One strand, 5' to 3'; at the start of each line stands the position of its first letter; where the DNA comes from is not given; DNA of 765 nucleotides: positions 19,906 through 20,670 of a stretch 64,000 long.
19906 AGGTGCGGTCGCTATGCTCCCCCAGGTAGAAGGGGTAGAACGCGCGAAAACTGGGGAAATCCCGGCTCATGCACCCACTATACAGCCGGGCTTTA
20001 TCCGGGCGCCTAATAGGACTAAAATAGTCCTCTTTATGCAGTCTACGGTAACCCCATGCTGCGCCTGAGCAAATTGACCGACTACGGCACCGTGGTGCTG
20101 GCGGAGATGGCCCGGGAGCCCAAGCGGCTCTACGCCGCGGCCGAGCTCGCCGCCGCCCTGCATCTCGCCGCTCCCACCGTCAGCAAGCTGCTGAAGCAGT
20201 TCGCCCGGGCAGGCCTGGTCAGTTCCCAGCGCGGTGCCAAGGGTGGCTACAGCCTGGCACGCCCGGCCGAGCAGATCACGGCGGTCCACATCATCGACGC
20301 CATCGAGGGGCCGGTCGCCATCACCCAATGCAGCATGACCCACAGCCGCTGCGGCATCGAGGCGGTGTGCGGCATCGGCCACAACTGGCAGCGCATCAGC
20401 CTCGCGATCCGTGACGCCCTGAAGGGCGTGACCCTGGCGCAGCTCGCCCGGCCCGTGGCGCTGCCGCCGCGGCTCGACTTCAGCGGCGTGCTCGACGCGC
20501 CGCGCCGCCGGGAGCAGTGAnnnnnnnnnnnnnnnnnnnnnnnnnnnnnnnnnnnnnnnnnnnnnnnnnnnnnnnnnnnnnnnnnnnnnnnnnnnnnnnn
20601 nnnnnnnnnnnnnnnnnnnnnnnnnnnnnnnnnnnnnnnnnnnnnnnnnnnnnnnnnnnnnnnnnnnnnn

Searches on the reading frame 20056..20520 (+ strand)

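Call 40: search_protein_families(library=pfam, proteins=[window:20056-20520:+], max_evalue=0.0001)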
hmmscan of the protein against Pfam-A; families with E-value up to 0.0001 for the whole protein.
window:20056-20520:+ (154 aa): 4 families
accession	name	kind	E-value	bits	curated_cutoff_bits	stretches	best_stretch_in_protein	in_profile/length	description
PF02082.26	Rrf2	-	1.9e-33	115.9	30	1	4-132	1-131/132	Iron-dependent Transcriptional regulator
PF12802.13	MarR_2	-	7.9e-06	26.4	27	1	14-60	10-55/61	MarR family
PF09339.16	HTH_IclR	-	2.4e-05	24.4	22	1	14-57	8-50/52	IclR helix-turn-helix domain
PF13545.12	HTH_Crp_2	-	6.5e-05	23.3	27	0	29-60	26-56/70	Crp-like helix-turn-helix domain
